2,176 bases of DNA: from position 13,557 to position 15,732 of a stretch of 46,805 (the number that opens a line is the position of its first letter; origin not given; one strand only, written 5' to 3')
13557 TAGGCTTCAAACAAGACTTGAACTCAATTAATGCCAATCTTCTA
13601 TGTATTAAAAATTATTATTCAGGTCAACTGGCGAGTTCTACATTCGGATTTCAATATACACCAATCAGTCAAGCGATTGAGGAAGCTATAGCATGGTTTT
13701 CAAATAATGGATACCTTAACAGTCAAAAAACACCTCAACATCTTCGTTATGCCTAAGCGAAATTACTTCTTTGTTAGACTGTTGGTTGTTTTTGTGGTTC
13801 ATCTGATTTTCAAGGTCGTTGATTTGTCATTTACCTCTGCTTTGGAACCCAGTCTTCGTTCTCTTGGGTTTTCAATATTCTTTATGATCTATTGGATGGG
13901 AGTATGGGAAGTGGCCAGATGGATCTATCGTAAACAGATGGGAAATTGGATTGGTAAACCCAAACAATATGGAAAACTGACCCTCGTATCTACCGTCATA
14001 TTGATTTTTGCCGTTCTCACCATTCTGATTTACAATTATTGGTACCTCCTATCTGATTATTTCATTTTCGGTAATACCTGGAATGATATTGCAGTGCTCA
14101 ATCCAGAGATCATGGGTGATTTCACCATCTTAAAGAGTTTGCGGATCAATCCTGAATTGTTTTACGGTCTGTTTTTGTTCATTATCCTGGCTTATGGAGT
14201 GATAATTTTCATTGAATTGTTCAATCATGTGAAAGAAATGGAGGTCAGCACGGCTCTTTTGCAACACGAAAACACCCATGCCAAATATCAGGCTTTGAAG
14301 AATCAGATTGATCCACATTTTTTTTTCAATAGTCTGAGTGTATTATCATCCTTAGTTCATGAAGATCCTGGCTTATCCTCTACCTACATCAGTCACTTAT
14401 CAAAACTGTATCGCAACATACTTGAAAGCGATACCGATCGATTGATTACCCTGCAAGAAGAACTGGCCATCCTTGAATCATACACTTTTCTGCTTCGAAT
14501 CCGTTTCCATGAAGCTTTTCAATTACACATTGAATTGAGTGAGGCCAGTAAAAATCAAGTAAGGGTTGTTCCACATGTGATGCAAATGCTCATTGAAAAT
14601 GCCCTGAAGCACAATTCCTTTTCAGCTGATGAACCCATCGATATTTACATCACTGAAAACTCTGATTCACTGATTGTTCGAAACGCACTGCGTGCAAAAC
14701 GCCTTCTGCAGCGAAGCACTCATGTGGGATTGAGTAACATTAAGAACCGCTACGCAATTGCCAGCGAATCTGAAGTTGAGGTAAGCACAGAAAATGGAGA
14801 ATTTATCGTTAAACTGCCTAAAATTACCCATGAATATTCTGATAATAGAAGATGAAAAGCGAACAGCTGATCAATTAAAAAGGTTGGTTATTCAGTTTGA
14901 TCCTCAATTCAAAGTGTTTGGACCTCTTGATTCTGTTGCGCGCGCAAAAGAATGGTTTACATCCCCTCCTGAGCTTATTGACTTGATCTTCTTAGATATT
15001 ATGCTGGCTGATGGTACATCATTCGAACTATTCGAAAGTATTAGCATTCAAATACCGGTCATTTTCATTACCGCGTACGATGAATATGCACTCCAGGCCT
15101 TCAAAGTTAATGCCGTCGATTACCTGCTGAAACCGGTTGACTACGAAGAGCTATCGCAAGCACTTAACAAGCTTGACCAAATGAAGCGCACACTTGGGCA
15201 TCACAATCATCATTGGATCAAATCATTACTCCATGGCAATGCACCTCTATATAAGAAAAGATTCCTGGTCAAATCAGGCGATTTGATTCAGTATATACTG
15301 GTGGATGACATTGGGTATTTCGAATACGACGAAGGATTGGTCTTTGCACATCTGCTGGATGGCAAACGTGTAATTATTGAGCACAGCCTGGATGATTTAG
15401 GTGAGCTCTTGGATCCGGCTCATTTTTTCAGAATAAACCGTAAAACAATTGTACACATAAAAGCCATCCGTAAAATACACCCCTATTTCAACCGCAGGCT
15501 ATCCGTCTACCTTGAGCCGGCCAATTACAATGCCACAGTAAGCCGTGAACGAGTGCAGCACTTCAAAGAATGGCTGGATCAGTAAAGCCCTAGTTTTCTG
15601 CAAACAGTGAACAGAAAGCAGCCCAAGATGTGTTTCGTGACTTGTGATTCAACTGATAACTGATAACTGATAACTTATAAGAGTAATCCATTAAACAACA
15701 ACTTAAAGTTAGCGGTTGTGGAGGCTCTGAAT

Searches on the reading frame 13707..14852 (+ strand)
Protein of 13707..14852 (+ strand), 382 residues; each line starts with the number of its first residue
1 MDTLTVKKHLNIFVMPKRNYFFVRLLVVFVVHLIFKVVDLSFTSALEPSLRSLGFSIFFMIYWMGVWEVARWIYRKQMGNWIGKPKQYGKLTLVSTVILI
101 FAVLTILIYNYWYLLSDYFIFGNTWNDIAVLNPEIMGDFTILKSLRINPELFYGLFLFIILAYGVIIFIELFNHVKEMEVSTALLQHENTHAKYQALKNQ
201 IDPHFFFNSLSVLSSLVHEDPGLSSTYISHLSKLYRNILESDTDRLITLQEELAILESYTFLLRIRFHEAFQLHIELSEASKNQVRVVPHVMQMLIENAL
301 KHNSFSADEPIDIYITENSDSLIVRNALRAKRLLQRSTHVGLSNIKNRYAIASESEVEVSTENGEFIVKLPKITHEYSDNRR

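Call 5: search_protein_families(library=pfam, proteins=[window:13707-14852:+])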
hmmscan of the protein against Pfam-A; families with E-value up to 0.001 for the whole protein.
window:13707-14852:+ (382 aa): 1 family
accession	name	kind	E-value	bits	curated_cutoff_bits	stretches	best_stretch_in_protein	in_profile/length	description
PF06580.19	His_kinase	-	4.4e-22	78.6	25.2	1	192-270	1-80/81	Histidine kinase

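Call 6: search_protein_families(library=ncbifam, proteins=[window:13707-14852:+])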
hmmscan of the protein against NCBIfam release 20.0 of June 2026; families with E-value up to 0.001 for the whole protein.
window:13707-14852:+ (382 aa): 0 families

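Call 70: search_protein_families(library=pfam, proteins=[window:13749-14852:+], max_evalue=1)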
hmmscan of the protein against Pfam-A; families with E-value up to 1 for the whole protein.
window:13749-14852:+ (368 aa): 1 family
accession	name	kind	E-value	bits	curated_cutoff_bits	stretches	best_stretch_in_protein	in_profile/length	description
PF06580.19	His_kinase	-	4.1e-22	78.7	25.2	1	178-256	1-80/81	Histidine kinase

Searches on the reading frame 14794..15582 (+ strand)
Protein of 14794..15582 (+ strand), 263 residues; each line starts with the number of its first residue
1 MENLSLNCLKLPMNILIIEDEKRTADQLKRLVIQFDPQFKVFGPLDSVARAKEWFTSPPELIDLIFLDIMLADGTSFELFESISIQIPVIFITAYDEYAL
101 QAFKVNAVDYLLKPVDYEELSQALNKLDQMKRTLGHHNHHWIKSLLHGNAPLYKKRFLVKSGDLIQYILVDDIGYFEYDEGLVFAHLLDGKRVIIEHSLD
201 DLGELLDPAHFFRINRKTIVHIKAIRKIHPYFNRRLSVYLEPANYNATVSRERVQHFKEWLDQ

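Call 5: search_protein_families(library=pfam, proteins=[window:14794-15582:+])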
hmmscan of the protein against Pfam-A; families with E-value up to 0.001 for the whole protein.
window:14794-15582:+ (263 aa): 2 families
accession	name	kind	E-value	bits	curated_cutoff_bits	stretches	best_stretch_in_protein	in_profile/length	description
PF04397.21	LytTR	-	1.8e-19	70.2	22.6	1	167-261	5-97/98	LytTr DNA-binding domain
PF00072.30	Response_reg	-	2.4e-14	53.9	30.2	1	15-124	1-110/111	Response regulator receiver domain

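Call 6: search_protein_families(library=ncbifam, proteins=[window:14794-15582:+])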
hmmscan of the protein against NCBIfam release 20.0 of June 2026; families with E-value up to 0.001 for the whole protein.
window:14794-15582:+ (263 aa): 37 families (the best 25 are shown)
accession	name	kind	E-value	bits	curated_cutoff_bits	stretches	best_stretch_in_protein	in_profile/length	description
NF010684.1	PRK14084.1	equivalog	1.1e-24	87.5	375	1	13-260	1-251/254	response regulator transcription factor LytR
NF008677.0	PRK11697.1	equivalog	1.9e-21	76.5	246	1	13-261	2-235/238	two-component system response regulator BtsR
NF007750.0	PRK10430.1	equivalog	3e-13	49.8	262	1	13-151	2-147/239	two-component system response regulator DcuR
NF006623.1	PRK09191.1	subfamily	3.9e-09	36.6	240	1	13-124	138-248/258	PhyR family response regulator anti-anti-sigma factor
NF007467.0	PRK10046.1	equivalog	8.7e-09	35.2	264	1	12-135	4-129/226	two-component response regulator DpiA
TIGR01387.1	cztR_silR_copR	subfamily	1.9e-08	34.3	279.2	1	15-126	1-112/218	heavy metal response regulator transcription factor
NF051850.1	RespRegRprY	equivalog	1.7e-07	30.9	370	1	61-137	48-127/234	response regulator transcription factor RprY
NF033791.1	ActR_PrrA_rreg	equivalog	3e-07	30.6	250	1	14-131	3-120/173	ActR/PrrA/RegA family redox response regulator transcription factor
NF007689.0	PRK10365.1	equivalog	5.9e-07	28.6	760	1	61-127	49-120/441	sigma-54-dependent response regulator transcription factor ZraR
NF053854.1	RespRegPhoBBctds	equivalog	6.6e-07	28.9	270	1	15-123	1-110/225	two-component system response regulator PhoB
NF033117.2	vanR_ACDEGLN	exception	1.2e-06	28.3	350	1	15-134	1-117/226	VanR-ABDEGLN family response regulator transcription factor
NF008296.0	PRK11083.1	equivalog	1.4e-06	27.9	273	1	13-127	4-117/228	two-component system response regulator CreB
NF041946.1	LuxO_transreg_Vib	equivalog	4.5e-06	25.7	800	1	61-131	40-115/463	quorum-sensing sigma-54 dependent transcriptional regulator LuxO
NF007135.0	PRK09581.1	equivalog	5.7e-06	25.4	474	1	61-132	46-124/457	PleD family two-component system response regulator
NF008469.0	PRK11361.1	equivalog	7.7e-06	24.9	714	1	62-131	49-123/461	acetoacetate metabolism transcriptional regulator AtoC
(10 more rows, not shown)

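Call 23: find_homologous_proteins(query=window:14830-15582:+, max_evalue=1e-30)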
Query window:14830-15582:+ (251 aa): 7793 proteins with E <= 1e-30 among 8000 candidates; the best 120 are listed.
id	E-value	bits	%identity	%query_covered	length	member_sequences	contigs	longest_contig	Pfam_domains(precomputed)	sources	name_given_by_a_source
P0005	7.6e-164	561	100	100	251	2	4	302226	PF04397.22,PF00072.31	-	-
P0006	2.0e-109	383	67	100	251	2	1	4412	PF04397.22,PF00072.31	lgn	-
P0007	6.2e-109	381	67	100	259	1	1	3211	PF04397.22,PF00072.31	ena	-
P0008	6.8e-108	378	66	100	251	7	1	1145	PF04397.22,PF00072.31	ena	-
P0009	1.6e-107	377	66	100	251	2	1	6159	PF04397.22,PF00072.31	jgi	-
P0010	1.9e-106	373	66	100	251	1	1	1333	PF04397.22,PF00072.31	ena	-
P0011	5.9e-103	362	64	100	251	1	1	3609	PF04397.22,PF00072.31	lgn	-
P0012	6.7e-103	362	64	100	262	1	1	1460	PF04397.22,PF00072.31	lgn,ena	-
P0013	1.3e-102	361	65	100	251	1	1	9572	PF04397.22,PF00072.31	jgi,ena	-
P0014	1.5e-76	275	52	100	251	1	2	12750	PF04397.22,PF00072.31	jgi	jgi:two-component system, LytTR family, response regulator LytT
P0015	4.6e-75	270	51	100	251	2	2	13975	PF04397.22,PF00072.31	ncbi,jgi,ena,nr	ncbi:MAG TPA: LytTR family DNA-binding domain-containing protein [Prolixibacteraceae bacterium]|nr:L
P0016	6.4e-75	270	51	100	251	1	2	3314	PF04397.22,PF00072.31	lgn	-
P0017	9.5e-75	269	49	100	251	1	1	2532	PF04397.22,PF00072.31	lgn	-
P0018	6.9e-74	267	49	100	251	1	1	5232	PF04397.22,PF00072.31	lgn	-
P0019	9.9e-74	266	52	100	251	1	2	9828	PF04397.22,PF00072.31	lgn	-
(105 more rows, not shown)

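Call 24: find_encoding_contigs(protein=P0009, flank=8000)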
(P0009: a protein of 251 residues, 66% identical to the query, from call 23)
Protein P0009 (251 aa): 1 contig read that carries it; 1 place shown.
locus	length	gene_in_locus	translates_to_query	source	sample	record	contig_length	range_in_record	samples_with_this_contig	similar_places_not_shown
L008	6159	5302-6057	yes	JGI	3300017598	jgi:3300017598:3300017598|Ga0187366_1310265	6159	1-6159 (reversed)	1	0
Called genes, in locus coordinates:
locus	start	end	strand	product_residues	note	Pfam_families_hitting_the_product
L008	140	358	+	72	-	PF05635:23S_rRNA_IVP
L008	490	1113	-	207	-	PF01810:LysE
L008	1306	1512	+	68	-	-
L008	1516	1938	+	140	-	-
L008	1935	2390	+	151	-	PF09835:DUF2062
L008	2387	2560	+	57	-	PF00106:adh_short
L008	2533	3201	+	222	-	PF00106:adh_short, PF08659:KR (weak), PF13561:adh_short_C2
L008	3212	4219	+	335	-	PF01073:3Beta_HSD, PF01370:Epimerase, PF02719:Polysacc_synt_2, PF04321:RmlD_sub_bind, PF05368:NmrA, PF13460:NAD_binding_10, PF16363:GDP_Man_Dehyd, PF07993:NAD_binding_4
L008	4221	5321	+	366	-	PF06580:His_kinase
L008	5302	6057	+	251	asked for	PF00072:Response_reg, PF04397:LytTR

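Call 25: find_encoding_contigs(protein=P0014, flank=8000)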
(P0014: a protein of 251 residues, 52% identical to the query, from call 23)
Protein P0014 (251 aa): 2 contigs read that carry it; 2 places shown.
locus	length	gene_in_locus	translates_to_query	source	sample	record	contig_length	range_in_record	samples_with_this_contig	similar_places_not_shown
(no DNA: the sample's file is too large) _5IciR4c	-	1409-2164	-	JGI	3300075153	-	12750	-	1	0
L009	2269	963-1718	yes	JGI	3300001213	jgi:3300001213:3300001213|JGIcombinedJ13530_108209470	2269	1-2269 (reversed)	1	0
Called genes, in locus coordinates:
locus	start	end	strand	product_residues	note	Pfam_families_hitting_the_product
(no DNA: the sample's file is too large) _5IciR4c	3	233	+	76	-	?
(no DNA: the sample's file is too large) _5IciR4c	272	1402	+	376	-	PF06580:His_kinase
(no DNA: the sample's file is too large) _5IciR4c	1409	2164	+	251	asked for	PF00072:Response_reg, PF04397:LytTR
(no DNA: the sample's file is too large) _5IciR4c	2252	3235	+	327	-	PF00425:Chorismate_bind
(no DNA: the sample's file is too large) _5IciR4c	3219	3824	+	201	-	PF01063:Aminotran_4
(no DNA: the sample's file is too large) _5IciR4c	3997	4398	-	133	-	PF01402:RHH_1 (weak), PF08753:NikR_C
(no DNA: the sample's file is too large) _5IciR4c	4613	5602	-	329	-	PF13860:FlgD_ig (weak), PF18962:Por_Secre_tail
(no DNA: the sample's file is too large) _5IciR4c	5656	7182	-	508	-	PF12771:SusD-like_2, PF12741:SusD-like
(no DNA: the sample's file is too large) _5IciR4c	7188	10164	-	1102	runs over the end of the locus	PF07660:STN, PF13620:CarboxypepD_reg, PF13715:CarbopepD_reg_2, PF07715:Plug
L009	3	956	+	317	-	?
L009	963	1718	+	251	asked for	PF00072:Response_reg, PF04397:LytTR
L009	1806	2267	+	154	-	?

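Call 26: find_encoding_contigs(protein=P0015, flank=8000)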
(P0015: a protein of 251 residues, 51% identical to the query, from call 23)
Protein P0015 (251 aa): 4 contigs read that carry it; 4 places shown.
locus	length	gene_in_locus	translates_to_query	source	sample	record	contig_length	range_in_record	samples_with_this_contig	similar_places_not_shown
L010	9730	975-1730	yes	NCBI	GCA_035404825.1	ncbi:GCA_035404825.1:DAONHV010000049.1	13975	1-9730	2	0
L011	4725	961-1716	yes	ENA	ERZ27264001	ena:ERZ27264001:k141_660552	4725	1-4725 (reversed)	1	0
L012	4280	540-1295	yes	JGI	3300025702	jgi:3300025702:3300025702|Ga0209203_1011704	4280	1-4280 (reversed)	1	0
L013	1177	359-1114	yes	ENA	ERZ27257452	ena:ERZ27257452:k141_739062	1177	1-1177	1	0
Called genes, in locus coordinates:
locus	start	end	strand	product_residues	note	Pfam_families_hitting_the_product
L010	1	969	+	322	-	PF06580:His_kinase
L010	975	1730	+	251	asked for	PF00072:Response_reg, PF04397:LytTR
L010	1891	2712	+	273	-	PF00106:adh_short, PF08659:KR, PF13561:adh_short_C2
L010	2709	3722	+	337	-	PF05368:NmrA, PF01073:3Beta_HSD, PF01370:Epimerase, PF02719:Polysacc_synt_2 (faint), PF04321:RmlD_sub_bind, PF13460:NAD_binding_10, PF16363:GDP_Man_Dehyd, PF07993:NAD_binding_4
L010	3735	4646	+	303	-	PF10043:DUF2279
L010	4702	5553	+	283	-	PF00106:adh_short, PF08659:KR, PF13561:adh_short_C2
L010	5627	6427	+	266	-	-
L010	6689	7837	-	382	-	PF00226:DnaJ, PF01556:DnaJ_C, PF00684:DnaJ_CXXCXGXG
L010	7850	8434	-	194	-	PF01025:GrpE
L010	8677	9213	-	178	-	PF08534:Redoxin, PF00578:AhpC-TSA, PF13098:Thioredoxin_2 (weak), PF00085:Thioredoxin, PF13905:Thioredoxin_8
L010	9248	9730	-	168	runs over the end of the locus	-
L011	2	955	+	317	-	?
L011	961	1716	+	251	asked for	PF00072:Response_reg, PF04397:LytTR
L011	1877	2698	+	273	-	PF00106:adh_short, PF08659:KR, PF13561:adh_short_C2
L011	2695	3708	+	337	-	PF05368:NmrA, PF01073:3Beta_HSD, PF01370:Epimerase, PF02719:Polysacc_synt_2 (faint), PF04321:RmlD_sub_bind, PF13460:NAD_binding_10, PF16363:GDP_Man_Dehyd, PF07993:NAD_binding_4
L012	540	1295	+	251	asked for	PF00072:Response_reg, PF04397:LytTR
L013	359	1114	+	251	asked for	PF00072:Response_reg, PF04397:LytTR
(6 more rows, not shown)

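Call 53: search_solved_structures(query=window:14830-15582:+, max_evalue=0.001, show_alignments=2)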
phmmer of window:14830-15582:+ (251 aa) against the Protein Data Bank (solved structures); distinct sequences matched with E-value up to 0.001: 48.
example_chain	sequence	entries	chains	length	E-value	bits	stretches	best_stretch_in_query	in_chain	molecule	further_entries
6m8o_A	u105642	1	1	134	7.2e-14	55.2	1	2-119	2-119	DNA-binding response regulator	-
2qv0_A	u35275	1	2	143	4e-11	46.2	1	1-128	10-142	Protein mrkE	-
9xzo_A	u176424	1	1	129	7.4e-08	35.5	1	2-128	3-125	De novo protein M1X0B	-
2qzj_A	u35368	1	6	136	3.9e-07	33.1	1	50-128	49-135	Two-component response regulator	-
3cg0_A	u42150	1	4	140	5.4e-07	32.7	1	3-128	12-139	Response regulator receiver modulated diguanylate cyclase with PAS/PAC sensor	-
2jvj_A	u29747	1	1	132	1.8e-06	31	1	48-128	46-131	Sporulation initiation phosphotransferase F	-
2zwm_A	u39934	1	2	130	1.9e-06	30.9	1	3-128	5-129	Transcriptional regulatory protein yycF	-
3crn_A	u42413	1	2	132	3.3e-06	30.1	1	3-128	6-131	Response regulator receiver domain protein, CheY-like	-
4q7e_A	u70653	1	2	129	4e-06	29.8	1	3-115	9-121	Response regulator of a two component regulatory system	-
2jvk_A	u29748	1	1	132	4.2e-06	29.7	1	48-128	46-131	Sporulation initiation phosphotransferase F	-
3nnn_A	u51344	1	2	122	7.1e-06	29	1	2-115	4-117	DNA BINDING RESPONSE REGULATOR D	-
2n9u_A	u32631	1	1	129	9.3e-06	28.6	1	2-103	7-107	Response regulator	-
2jvi_A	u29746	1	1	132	1e-05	28.5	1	48-128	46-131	Sporulation initiation phosphotransferase F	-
6swl_A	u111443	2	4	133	1.1e-05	28.4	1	2-115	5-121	Two-component response regulator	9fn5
1zy2_A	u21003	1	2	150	1.1e-05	28.3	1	1-119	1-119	transcriptional regulator NtrC1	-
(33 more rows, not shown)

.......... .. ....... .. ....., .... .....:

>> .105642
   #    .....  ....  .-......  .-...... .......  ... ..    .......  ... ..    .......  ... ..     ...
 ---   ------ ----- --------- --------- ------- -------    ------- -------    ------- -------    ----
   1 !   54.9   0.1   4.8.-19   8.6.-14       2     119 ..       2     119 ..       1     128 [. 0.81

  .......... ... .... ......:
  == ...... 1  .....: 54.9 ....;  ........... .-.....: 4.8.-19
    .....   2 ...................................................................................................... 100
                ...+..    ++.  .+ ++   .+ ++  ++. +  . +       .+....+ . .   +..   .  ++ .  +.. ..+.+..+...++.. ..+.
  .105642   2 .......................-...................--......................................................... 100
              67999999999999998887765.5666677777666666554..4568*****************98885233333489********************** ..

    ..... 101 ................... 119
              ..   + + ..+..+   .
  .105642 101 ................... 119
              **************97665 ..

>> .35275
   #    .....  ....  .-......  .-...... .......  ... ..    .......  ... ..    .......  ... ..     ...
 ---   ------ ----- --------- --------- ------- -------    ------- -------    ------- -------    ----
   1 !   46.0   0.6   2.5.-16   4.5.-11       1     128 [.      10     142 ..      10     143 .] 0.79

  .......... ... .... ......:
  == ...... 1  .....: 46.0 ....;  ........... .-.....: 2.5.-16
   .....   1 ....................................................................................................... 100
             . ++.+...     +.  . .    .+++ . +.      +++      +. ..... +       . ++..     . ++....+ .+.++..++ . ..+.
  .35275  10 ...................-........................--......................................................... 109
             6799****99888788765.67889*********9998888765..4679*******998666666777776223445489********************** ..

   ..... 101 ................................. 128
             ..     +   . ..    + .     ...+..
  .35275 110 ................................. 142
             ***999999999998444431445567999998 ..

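Call 100: predict_structure(alignment_id=A2)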
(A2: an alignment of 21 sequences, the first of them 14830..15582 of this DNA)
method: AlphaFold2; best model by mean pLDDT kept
length: 251 residues; sequences in the alignment: 21
mean_pLDDT: 86.7   pTM: 0.50
mean pLDDT of the five models: 86.7, 84.2, 83.7, 83.1, 82.9
residues with pLDDT >= 90: 149; 70-90: 82; 50-70: 7; < 50: 13
segments of 3 or more residues with pLDDT < 50: 124-126, 128-137
pLDDT, mean of each block of 10 residues (from residue 1): 94 95 94 91 84 92 85 85 74 85 93 87 52 47 83 86 95 94 92 93 96 93 91 92 94 88
secondary structure, 60 per line:
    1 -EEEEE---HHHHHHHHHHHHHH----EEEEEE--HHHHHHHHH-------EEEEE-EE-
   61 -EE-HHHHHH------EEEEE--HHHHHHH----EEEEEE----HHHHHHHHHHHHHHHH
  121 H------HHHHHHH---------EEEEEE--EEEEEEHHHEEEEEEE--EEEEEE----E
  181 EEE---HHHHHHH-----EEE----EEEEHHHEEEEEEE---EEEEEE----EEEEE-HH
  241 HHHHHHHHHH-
elements in order: E2-6 H10-23 E28-33 H36-44 E52-56 H65-70 E77-81 H84-90 E95-100 H105-121 H128-134 E144-149 E152-157 E161-167 E170-175 E180-183 H187-193 E199-201 E206-209 E213-219 E223-228 E233-237 H239-250

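Call 102: fold_search(model_id=the predicted structure, library=pdb)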
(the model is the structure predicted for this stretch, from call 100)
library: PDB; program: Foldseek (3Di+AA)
matches with E <= 10: 1309; with E <= 0.001: 376
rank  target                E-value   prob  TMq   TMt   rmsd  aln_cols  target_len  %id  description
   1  4cbv_F                2.2e-12  1.00  0.37  0.36  16.6       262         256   19  X-ray structure of full-length ComE from Streptococcus pneumoniae. (released 2014-02-12)
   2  4cbv_D                1.5e-11  1.00  0.38  0.39  16.5       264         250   20  X-ray structure of full-length ComE from Streptococcus pneumoniae. (released 2014-02-12)
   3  4cbv_C                1.7e-10  1.00  0.37  0.38  14.0       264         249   19  X-ray structure of full-length ComE from Streptococcus pneumoniae. (released 2014-02-12)
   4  4cbv_E                1.7e-10  1.00  0.34  0.34  14.2       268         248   20  X-ray structure of full-length ComE from Streptococcus pneumoniae. (released 2014-02-12)
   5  4cbv_A                4.8e-10  1.00  0.36  0.36  13.7       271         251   18  X-ray structure of full-length ComE from Streptococcus pneumoniae. (released 2014-02-12)
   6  3d6w_B                1.6e-09  1.00  0.40  0.86   1.8       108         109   19  LytTr DNA-binding domain of putative methyl-accepting/DNA response regulator from Bacillus cereus. (released 2008-07-15)
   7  3d6w_A                7.1e-09  1.00  0.40  0.87   1.8       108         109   19  LytTr DNA-binding domain of putative methyl-accepting/DNA response regulator from Bacillus cereus. (released 2008-07-15)
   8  6m8o                  2.8e-07  1.00  0.41  0.83   2.2       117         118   35  Crystal structure of the receiver domain of LytR from Staphylococcus aureus (released 2018-09-19)
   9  4uhj_A                4.0e-07  1.00  0.41  0.76   3.8       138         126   24  Crystal structure of the receiver domain of CpxR from E. coli (orthorhombic form) (released 2016-04-13)
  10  6oaq_B                5.2e-07  1.00  0.43  0.36  18.8       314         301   16  Crystal structure of a dual sensor histidine kinase in BeF3- bound state (released 2019-09-18)
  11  6swl_A                6.6e-07  1.00  0.43  0.77   2.7       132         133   23  The REC domain of XynC, a response regulator from Geobacillus stearothermophilus (released 2020-10-14)
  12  1zy2_A                8.4e-07  1.00  0.40  0.67   3.5       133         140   26  Crystal structure of the phosphorylated receiver domain of the transcription regulator NtrC1 from Aquifex aeolicus (released 2005-08-16)
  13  9fn5_B                9.0e-07  1.00  0.42  0.81   2.2       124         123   26  The REC domain (in the non-phosphorylated state) of XynC, a response regulator from G.proteiniphilus T-6 (released 2025-06-25)
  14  2qv0_A                1.2e-06  1.00  0.43  0.84   2.4       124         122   27  Crystal structure of the response regulatory domain of protein mrkE from Klebsiella pneumoniae (released 2007-08-28)
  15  9of4_C                1.2e-06  1.00  0.41  0.79   2.4       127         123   26  Structure of the Acinetobacter baumannii Response Regulator PmrA Receiver Domain M12I Mutation (released 2025-11-26)
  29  4xqj_D                3.3e-06  1.00  0.33  0.76   3.0       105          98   26  Crystal structure of AgrA LytTR domain in complex with promoters (released 2016-04-06)
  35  4xqj_A                3.9e-06  1.00  0.33  0.76   2.9       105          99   26  Crystal structure of AgrA LytTR domain in complex with promoters (released 2016-04-06)
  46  3bs1_A                4.7e-06  1.00  0.33  0.72   2.8       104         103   26  Structure of the Staphylococcus aureus AgrA LytTR Domain Bound to DNA Reveals a Beta Fold with a Novel Mode of Binding (released 2008-04-08)
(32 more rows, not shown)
